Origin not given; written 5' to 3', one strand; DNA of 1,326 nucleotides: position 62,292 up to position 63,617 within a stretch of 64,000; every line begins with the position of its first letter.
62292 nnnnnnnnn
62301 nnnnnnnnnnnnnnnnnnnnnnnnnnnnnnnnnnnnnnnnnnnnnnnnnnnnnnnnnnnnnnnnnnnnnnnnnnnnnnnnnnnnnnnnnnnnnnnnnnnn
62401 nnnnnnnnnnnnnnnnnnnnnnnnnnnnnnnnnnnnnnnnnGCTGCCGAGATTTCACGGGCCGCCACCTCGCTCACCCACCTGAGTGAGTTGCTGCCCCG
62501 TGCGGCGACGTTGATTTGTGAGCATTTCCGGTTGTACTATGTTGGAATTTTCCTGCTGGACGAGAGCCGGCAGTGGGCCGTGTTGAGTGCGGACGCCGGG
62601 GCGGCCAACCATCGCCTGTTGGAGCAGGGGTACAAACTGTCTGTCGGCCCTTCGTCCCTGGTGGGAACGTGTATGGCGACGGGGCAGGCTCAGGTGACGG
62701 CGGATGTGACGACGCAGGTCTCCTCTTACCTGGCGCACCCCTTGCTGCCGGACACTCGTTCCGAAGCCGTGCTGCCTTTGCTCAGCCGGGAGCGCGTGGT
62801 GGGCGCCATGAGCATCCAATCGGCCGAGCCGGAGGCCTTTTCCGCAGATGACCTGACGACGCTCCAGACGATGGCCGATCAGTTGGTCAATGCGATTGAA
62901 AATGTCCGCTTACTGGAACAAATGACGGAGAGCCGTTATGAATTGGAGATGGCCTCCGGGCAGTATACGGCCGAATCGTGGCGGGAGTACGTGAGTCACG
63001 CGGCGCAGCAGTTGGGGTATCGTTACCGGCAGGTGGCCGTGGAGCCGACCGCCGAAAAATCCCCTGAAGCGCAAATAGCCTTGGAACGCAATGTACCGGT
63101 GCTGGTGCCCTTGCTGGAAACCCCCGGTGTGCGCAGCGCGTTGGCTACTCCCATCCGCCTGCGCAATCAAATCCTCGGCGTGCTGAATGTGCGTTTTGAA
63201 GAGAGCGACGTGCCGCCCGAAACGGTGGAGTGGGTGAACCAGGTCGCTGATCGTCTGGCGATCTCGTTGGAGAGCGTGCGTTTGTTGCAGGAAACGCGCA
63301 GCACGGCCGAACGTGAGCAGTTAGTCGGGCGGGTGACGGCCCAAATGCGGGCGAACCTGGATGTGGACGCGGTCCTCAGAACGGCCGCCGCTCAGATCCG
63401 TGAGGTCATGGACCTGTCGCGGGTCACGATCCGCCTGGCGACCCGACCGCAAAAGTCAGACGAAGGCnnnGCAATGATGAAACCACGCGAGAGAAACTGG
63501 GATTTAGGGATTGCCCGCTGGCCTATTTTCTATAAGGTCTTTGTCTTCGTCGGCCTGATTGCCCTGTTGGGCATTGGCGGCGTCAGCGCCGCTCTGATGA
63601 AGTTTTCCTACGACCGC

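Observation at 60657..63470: LacI-type periplasmic-binding-fold ligand domain fused to GAF modules instead of an HTH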

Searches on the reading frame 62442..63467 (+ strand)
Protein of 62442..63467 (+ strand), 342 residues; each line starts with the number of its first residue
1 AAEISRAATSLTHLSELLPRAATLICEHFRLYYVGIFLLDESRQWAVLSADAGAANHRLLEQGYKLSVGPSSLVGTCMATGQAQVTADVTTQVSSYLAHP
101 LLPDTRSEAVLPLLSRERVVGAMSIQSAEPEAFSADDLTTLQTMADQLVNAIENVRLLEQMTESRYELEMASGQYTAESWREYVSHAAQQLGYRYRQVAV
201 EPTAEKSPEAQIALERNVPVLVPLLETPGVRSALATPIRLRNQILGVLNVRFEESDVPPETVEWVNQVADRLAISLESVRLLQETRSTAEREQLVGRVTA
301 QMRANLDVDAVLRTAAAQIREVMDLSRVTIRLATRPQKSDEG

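Call 50: predict_structure(alignment_id=A5)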
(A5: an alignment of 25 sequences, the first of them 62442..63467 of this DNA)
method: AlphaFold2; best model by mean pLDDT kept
length: 342 residues; sequences in the alignment: 25
mean_pLDDT: 84.6   pTM: 0.59
mean pLDDT of the five models: 84.6, 82.0, 81.3, 80.5, 79.5
residues with pLDDT >= 90: 123; 70-90: 190; 50-70: 26; < 50: 3
segments of 3 or more residues with pLDDT < 50: 340-342
pLDDT, mean of each block of 10 residues (from residue 1): 67 88 91 94 94 86 89 92 91 72 88 94 94 92 94 91 86 84 74 76 82 91 82 90 87 87 90 89 86 81 72 79 74 60 45
secondary structure, 60 per line:
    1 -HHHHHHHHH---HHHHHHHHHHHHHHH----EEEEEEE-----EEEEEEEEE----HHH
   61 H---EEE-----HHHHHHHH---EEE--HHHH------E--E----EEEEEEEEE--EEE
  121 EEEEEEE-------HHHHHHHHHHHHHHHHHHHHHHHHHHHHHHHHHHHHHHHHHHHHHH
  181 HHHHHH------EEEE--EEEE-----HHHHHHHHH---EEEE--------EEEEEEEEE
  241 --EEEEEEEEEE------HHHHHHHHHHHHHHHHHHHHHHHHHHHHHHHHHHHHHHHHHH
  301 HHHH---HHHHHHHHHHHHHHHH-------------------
elements in order: H2-10 H14-28 E33-39 E45-53 H58-61 E65-67 H73-80 E84-86 H89-92 E107-115 E118-127 H135-186 E193-196 E199-202 H208-216 E220-223 E232-240 E243-252 H259-304 H308-323
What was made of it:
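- The terminal stub had only moderate model confidence (pLDDT 60-79, call 50).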

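Call 53: fold_search(model_id=the predicted structure, library=pdb)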
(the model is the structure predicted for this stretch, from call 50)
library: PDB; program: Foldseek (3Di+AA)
matches with E <= 10: 1062; with E <= 0.001: 405
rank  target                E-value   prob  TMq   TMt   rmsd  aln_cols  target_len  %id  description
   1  4mmn_A                2.5e-09  1.00  0.35  0.80   2.7       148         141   22  Structural and biochemical analysis of type II free methionine-R-sulfoxide reductase from Thermoplasma acidophilum (released 2014-08-06)
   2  4mmn_B                2.9e-09  1.00  0.35  0.80   2.7       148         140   22  Structural and biochemical analysis of type II free methionine-R-sulfoxide reductase from Thermoplasma acidophilum (released 2014-08-06)
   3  3ci6_B                6.9e-09  1.00  0.39  0.76   2.5       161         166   21  Crystal structure of the GAF domain from Acinetobacter phosphoenolpyruvate-protein phosphotransferase (released 2008-05-13)
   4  5lly_C                6.9e-09  1.00  0.38  0.26  18.1       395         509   13  Photosensory Module of Bacteriophytochrome linked Diguanylyl Cyclase from Idiomarina species A28L (released 2017-03-15)
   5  5lly_A                7.7e-09  1.00  0.36  0.25  18.3       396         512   11  Photosensory Module of Bacteriophytochrome linked Diguanylyl Cyclase from Idiomarina species A28L (released 2017-03-15)
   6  3mmh_A                8.1e-09  1.00  0.39  0.78   2.1       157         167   25  X-ray structure of free methionine-R-sulfoxide reductase from neisseria meningitidis in complex with its substrate (released 2010-05-19)
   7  8avw_B                8.6e-09  1.00  0.36  0.22  22.5       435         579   14  Cryo-EM structure of DrBphP in Pr state (released 2022-12-21)
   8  5llw_B                1.4e-08  1.00  0.39  0.21  19.8       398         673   11  Bacteriophytochrome activated diguanylyl cyclase from Idiomarina species A28L (released 2017-03-15)
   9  4mn7_B                1.5e-08  1.00  0.35  0.80   2.5       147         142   22  Structural and biochemical analysis of type II free methionine-R-sulfoxide reductase from Thermoplasma acidophilum (released 2014-08-06)
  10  1ykd_B                1.5e-08  1.00  0.31  0.28  16.1       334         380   14  Crystal Structure of the Tandem GAF Domains from a Cyanobacterial Adenylyl Cyclase: Novel Modes of Ligand-Binding and  (released 2005-02-22)
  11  3lfv_B                1.5e-08  1.00  0.35  0.33  17.3       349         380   17  crystal structure of unliganded PDE5A GAF domain (released 2010-09-22)
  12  8avw_A                1.6e-08  1.00  0.35  0.22  23.8       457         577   13  Cryo-EM structure of DrBphP in Pr state (released 2022-12-21)
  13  3ci6_A                1.7e-08  1.00  0.39  0.80   3.4       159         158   21  Crystal structure of the GAF domain from Acinetobacter phosphoenolpyruvate-protein phosphotransferase (released 2008-05-13)
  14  4mn7_A                1.9e-08  1.00  0.35  0.77   2.6       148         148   22  Structural and biochemical analysis of type II free methionine-R-sulfoxide reductase from Thermoplasma acidophilum (released 2014-08-06)
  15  8w26                  2.1e-08  1.00  0.39  0.36  17.4       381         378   16  X-ray crystal structure of the GAF-PHY domains of SyB-Cph1 (released 2024-05-22)
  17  9cxg_B                2.7e-08  1.00  0.34  0.16  21.3       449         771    9  Structure of PDE6C in complex with inhibitory cone p gamma in the presence of cGMP (released 2024-12-18)
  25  1ykd_A                4.0e-08  1.00  0.31  0.28  16.0       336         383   15  Crystal Structure of the Tandem GAF Domains from a Cyanobacterial Adenylyl Cyclase: Novel Modes of Ligand-Binding and  (released 2005-02-22)
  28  3lfv_A                5.0e-08  1.00  0.40  0.35  17.7       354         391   15  crystal structure of unliganded PDE5A GAF domain (released 2010-09-22)
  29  3ibj_B                5.3e-08  1.00  0.34  0.19  18.5       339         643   12  X-ray structure of PDE2A (released 2009-10-27)
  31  1mc0                  6.7e-08  1.00  0.36  0.36  12.6       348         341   13  Regulatory Segment of Mouse 3',5'-Cyclic Nucleotide Phosphodiesterase 2A, Containing the GAF A and GAF B Domains (released 2002-10-02)
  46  9cxg_A                1.2e-07  1.00  0.31  0.15  21.5       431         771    9  Structure of PDE6C in complex with inhibitory cone p gamma in the presence of cGMP (released 2024-12-18)
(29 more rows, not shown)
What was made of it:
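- On cNMP-regulated tandem-GAF module (PDE/CyaB2 type): Foldseek matches to 1mc0, 3ibj, 3lfv, 1ykd and 9cxg at E ~1e-8 over 330-450 columns (call 53)
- Closest known: Tandem-GAF regulatory modules. Same: A signal is presumably relayed along the dimeric helix (call 53).
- The C-terminal half superposes on the tandem GAFs of PDE2A/5A/6C and CyaB2 and on phytochrome GAF-PHY, all of which relay signals along the linking helix (call 53).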
